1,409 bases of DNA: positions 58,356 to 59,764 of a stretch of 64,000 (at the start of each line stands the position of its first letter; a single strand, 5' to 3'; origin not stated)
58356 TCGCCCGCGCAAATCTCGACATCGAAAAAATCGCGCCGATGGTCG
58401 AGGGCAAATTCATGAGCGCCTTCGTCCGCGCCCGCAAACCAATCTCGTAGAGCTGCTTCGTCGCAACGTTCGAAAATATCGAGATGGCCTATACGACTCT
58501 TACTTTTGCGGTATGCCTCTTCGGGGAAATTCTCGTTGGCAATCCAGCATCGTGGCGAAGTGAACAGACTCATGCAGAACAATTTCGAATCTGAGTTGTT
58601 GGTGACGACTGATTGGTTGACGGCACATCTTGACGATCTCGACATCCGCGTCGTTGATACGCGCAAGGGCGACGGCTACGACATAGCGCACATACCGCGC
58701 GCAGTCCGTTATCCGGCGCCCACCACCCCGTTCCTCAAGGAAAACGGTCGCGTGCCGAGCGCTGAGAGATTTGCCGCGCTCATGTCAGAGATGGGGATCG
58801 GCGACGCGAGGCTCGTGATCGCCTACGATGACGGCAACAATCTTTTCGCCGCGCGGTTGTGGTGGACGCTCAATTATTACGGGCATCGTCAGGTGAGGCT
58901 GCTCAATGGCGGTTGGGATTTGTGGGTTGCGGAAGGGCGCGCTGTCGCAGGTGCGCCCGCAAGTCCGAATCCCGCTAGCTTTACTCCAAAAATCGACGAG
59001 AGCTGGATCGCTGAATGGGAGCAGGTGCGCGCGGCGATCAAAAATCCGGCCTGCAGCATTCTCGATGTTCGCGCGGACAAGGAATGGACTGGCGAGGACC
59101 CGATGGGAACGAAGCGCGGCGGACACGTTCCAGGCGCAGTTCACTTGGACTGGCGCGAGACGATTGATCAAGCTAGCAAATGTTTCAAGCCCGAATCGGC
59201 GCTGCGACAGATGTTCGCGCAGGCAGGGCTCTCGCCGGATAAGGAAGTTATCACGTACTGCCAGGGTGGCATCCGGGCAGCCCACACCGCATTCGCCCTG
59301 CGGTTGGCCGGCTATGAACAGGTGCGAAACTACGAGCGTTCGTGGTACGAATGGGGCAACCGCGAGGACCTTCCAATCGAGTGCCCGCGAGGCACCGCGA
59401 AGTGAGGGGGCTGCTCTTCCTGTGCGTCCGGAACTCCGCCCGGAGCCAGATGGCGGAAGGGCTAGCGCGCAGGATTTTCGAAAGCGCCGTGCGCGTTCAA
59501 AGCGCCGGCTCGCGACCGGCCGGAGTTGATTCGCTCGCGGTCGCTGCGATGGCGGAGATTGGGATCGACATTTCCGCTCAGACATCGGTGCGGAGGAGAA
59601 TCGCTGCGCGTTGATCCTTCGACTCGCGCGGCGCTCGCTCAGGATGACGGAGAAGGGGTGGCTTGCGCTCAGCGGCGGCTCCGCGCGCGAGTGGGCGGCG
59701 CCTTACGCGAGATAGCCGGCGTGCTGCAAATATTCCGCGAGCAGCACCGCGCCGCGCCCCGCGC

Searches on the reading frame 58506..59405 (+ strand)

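Call 52: search_protein_families(library=ncbifam, proteins=[window:58506-59405:+])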
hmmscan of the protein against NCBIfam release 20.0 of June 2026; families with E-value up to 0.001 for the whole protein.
window:58506-59405:+ (299 aa): 7 families
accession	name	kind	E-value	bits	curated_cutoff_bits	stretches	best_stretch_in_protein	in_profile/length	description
NF008557.0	PRK11493.1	equivalog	1.1e-41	142.7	250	1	30-292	4-278/281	3-mercaptopyruvate sulfurtransferase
NF041203.1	rhodanese_LYCAU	equivalog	5.8e-12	45.4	115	0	171-292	25-124/126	rhodanese-related (seleno)protein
NF040901.1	SeO3_TeO2_ExtH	equivalog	1.4e-08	34.2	200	1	218-284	276-347/430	selenite/tellurite reduction operon rhodanese-like protein ExtH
NF006444.0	PRK08762.1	equivalog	3e-08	32.7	449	1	230-295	54-118/387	molybdopterin-synthase adenylyltransferase MoeB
NF045521.1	rhoda_near_glyco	subfamily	2.4e-07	30.6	145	1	243-287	68-112/144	rhodanese homology domain-containing protein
NF001133.1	PRK00142.1-1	equivalog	7.9e-06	25.6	170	1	172-274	111-194/229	oxygen-dependent tRNA uridine(34) hydroxylase TrhO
NF005902.0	PRK07878.1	equivalog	0.00022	20.2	647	0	229-276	327-374/392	adenylyltransferase/sulfurtransferase MoeZ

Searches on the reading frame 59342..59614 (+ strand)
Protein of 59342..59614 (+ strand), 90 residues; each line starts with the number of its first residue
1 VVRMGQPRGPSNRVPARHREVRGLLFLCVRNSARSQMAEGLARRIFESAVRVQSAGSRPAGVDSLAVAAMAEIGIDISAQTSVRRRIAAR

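Call 52: search_protein_families(library=ncbifam, proteins=[window:59342-59614:+])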
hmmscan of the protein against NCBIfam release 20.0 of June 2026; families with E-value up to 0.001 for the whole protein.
window:59342-59614:+ (90 aa): 3 families
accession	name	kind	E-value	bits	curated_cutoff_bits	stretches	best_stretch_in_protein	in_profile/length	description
TIGR02691.1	arsC_pI258_fam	equivalog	8.7e-16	58.3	174.3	1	25-82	2-59/129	arsenate reductase (thioredoxin)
TIGR02689.1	ars_reduc_gluta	equivalog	2.6e-15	56.7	157.6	1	24-82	3-61/126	arsenate reductase, glutathione/glutaredoxin type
NF010053.0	PRK13530.1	subfamily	5.6e-15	55.9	215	1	24-82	6-64/133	arsenate reductase (thioredoxin)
